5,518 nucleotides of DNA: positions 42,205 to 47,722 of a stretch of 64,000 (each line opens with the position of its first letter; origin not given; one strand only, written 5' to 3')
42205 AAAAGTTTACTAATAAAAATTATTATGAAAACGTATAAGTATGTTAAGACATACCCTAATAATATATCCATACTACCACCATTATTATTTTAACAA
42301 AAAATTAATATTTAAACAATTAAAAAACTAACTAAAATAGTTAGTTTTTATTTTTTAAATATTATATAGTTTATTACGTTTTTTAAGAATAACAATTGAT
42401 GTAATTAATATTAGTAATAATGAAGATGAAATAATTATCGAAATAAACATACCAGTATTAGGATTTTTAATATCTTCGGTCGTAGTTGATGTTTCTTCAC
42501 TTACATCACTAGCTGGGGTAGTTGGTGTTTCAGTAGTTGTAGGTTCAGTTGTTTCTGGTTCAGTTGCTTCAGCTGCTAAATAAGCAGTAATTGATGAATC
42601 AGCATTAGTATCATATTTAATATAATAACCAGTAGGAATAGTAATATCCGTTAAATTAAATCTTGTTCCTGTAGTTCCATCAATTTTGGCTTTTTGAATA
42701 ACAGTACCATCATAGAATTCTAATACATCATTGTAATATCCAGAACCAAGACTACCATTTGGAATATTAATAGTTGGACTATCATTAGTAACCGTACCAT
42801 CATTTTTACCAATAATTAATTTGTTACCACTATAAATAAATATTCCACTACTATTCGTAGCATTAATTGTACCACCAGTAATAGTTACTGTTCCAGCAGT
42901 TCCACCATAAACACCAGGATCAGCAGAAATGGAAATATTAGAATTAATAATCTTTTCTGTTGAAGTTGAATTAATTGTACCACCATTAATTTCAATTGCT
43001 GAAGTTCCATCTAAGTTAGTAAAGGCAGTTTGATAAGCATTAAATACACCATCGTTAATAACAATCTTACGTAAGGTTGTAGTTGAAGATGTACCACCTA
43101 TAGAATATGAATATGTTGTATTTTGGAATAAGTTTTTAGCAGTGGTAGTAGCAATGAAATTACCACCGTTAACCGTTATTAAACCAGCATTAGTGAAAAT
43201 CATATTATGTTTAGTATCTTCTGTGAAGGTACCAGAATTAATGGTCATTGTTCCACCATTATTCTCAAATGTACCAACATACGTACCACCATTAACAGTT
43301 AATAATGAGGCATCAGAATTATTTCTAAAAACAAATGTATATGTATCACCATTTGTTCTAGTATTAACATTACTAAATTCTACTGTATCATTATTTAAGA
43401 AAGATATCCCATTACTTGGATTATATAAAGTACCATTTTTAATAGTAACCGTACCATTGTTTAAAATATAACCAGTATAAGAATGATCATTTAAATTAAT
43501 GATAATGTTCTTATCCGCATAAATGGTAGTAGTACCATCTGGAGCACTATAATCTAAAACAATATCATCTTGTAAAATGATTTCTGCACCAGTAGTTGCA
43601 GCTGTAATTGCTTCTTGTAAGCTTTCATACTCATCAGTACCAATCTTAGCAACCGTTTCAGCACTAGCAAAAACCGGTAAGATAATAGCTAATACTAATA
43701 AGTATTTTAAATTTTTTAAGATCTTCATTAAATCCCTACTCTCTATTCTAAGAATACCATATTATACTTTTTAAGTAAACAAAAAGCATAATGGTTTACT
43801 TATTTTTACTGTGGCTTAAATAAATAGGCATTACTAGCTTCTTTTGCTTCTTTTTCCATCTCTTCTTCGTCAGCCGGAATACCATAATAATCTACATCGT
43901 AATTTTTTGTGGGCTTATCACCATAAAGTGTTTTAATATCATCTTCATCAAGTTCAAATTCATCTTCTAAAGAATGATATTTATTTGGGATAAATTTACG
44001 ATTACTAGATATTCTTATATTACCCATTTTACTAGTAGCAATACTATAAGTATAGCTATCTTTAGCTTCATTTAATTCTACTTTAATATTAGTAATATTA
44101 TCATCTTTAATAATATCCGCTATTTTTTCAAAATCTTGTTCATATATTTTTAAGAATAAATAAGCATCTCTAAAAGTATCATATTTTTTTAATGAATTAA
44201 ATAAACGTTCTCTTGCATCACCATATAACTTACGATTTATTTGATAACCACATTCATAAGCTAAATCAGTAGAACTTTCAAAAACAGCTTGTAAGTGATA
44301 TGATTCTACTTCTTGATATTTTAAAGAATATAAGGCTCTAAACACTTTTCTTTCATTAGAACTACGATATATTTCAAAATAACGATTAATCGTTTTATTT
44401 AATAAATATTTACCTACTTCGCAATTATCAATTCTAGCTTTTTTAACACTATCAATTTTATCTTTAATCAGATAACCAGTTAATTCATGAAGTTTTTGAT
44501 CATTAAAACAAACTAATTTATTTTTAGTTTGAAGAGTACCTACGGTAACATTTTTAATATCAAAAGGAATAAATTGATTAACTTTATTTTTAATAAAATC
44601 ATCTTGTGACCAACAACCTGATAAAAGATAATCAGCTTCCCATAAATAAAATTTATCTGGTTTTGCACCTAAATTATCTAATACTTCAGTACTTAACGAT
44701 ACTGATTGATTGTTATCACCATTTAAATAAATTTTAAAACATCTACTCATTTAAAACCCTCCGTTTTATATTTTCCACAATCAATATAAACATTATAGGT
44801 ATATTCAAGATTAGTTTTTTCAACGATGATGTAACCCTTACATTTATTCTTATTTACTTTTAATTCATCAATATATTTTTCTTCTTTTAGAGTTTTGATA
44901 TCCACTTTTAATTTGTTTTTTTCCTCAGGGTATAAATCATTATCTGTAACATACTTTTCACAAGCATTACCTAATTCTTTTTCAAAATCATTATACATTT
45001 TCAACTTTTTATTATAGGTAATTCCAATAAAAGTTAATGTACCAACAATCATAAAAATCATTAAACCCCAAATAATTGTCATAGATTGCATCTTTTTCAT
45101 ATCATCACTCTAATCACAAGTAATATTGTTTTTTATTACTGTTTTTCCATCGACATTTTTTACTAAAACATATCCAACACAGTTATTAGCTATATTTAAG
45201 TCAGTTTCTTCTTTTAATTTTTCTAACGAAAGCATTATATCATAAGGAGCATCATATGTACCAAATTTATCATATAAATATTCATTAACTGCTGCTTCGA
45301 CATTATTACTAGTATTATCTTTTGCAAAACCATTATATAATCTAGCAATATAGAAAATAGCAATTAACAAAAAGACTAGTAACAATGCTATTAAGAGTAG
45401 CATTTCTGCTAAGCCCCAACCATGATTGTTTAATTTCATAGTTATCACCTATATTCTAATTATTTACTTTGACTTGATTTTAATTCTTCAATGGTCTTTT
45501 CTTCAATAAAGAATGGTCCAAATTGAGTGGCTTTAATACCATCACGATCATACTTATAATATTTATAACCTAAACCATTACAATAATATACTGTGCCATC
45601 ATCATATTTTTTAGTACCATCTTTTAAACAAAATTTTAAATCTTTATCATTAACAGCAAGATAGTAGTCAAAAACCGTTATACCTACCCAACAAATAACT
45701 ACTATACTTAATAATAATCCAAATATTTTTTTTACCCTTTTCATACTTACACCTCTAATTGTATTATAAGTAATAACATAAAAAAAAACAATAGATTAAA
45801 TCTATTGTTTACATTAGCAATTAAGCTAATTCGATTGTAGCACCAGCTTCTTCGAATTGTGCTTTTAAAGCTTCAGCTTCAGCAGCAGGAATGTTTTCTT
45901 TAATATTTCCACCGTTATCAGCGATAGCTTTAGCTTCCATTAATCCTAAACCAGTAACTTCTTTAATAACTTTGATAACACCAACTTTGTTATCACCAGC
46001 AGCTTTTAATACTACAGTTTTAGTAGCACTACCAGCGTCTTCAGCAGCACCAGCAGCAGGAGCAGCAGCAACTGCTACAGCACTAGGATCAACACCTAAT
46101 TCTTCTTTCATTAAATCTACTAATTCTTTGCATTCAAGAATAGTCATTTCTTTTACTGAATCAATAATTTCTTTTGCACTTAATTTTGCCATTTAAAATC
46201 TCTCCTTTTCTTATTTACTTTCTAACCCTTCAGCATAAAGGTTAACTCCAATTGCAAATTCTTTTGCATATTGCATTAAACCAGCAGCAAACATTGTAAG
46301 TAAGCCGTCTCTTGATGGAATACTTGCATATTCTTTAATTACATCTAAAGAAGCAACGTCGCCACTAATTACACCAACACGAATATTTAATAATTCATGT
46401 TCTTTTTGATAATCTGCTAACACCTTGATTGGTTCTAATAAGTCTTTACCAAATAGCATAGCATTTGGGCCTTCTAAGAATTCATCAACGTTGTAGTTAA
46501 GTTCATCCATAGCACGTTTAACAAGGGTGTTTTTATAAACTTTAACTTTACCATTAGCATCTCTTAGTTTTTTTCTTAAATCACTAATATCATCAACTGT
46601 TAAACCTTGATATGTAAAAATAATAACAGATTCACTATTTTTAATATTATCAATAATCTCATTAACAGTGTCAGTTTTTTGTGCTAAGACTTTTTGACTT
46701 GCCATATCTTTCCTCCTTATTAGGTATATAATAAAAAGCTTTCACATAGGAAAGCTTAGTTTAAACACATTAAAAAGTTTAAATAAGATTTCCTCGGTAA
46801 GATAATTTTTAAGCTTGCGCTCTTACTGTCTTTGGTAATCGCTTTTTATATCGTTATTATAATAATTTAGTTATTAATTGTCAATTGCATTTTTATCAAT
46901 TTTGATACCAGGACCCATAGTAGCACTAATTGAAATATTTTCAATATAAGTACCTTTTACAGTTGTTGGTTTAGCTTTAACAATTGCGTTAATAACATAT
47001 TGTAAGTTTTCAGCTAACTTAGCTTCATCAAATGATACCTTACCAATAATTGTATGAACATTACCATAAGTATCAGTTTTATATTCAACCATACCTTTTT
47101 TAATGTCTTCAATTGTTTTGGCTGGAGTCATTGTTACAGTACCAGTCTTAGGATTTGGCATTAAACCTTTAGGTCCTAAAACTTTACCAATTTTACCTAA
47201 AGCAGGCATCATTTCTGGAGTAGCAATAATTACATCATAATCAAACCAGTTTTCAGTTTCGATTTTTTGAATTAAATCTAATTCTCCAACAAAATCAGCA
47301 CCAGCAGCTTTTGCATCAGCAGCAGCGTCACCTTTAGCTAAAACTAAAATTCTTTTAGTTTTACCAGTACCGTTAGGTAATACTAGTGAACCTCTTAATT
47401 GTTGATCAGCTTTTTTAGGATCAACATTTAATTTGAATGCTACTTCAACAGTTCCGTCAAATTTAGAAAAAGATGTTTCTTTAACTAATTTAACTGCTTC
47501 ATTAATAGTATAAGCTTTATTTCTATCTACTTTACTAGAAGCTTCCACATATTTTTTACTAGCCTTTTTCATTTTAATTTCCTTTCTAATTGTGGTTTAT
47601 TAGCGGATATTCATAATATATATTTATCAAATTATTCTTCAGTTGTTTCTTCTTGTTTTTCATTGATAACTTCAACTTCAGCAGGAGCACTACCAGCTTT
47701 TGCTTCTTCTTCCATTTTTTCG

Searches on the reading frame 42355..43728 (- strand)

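Call 8: search_protein_families(library=ncbifam, max_evalue=0.001, proteins=[window:42355-43728:-])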
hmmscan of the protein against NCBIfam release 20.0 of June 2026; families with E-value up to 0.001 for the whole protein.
window:42355-43728:- (457 aa): 2 families
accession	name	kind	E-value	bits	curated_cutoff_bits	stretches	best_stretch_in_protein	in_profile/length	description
NF053819.1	EF0750_LPXTG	subfamily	0.00018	22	47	1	393-453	44-105/105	EF2685/EF0750 family sortase-dependent surface protein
TIGR03656.1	IsdC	equivalog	0.00029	20.7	155.85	1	367-453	132-217/219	heme uptake protein IsdC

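Call 28: search_protein_families(library=pfam, max_evalue=0.01, proteins=[window:42355-43728:-])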
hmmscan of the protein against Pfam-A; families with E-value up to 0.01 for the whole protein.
window:42355-43728:- (457 aa): 0 families

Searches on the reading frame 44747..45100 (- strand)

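Call 9: search_protein_families(library=ncbifam, max_evalue=0.001, proteins=[window:44747-45100:-])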
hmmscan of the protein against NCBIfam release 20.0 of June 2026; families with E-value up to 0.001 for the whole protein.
window:44747-45100:- (117 aa): 0 families

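Call 28: search_protein_families(library=pfam, max_evalue=0.01, proteins=[window:44747-45100:-])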
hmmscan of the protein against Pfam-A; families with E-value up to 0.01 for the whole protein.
window:44747-45100:- (117 aa): 1 family
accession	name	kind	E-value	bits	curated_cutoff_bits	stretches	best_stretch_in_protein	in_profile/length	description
PF20442.3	BrxL_N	-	0.00077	19.9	28.2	1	45-106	48-108/132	BREX system Lon protease-like protein BrxL N-terminal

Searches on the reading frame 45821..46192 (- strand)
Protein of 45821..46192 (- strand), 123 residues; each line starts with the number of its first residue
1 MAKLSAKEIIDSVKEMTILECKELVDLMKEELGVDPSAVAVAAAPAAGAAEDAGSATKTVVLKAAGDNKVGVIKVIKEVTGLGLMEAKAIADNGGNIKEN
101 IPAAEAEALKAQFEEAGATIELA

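Call 9: search_protein_families(library=ncbifam, max_evalue=0.001, proteins=[window:45821-46192:-])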
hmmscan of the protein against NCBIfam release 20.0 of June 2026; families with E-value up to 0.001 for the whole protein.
window:45821-46192:- (123 aa): 1 family
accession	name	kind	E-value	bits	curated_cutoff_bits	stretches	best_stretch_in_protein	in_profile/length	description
TIGR00855.1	L12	equivalog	1.9e-31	109.1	84.4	1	1-122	1-124/125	50S ribosomal protein L7/L12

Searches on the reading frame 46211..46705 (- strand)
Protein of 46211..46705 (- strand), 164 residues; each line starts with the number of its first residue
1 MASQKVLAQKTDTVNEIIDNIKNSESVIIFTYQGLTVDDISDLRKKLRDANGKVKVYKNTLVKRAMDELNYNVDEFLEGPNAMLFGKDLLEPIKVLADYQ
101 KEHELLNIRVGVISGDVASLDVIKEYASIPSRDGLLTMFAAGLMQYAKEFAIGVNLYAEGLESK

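Call 9: search_protein_families(library=ncbifam, max_evalue=0.001, proteins=[window:46211-46705:-])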
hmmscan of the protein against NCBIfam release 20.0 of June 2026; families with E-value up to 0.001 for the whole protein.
window:46211-46705:- (164 aa): 7 families
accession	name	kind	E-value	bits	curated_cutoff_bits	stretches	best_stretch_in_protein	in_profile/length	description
NF000955.1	PRK00099.1-1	equivalog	1.3e-38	132.4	85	1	9-156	2-151/168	50S ribosomal protein L10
NF003095.0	PRK04019.1-1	equivalog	5.9e-12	45.3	381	1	3-88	10-97/339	50S ribosomal protein L10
NF003099.0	PRK04019.2-2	equivalog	2.2e-11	43.4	341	1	5-123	10-126/293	50S ribosomal protein L10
NF003098.0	PRK04019.1-5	equivalog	1.1e-10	41.3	331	1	4-113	6-115/336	50S ribosomal protein L10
NF003100.0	PRK04019.2-3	equivalog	1.4e-08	34.8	585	1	4-71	2-68/314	50S ribosomal protein L10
NF003097.0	PRK04019.1-4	equivalog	2e-06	27.1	547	1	7-78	13-86/353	50S ribosomal protein L10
NF003096.0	PRK04019.1-2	equivalog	5.5e-06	25.7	479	1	4-71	7-73/338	50S ribosomal protein L10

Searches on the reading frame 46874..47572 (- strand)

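Call 9: search_protein_families(library=ncbifam, max_evalue=0.001, proteins=[window:46874-47572:-])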
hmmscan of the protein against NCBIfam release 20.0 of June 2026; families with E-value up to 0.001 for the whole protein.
window:46874-47572:- (232 aa): 3 families
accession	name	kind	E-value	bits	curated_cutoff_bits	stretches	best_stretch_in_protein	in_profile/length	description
TIGR01169.1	rplA_bact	equivalog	4.7e-99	330.4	216.3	1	3-228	1-225/227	50S ribosomal protein L1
NF003244.0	PRK04203.1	equivalog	7.8e-32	110.5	203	1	22-226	7-215/216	50S ribosomal protein L1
TIGR01170.1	rplA_mito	equivalog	5e-27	94.5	129.05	1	21-160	1-140/140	ribosomal protein uL1, mitochondrial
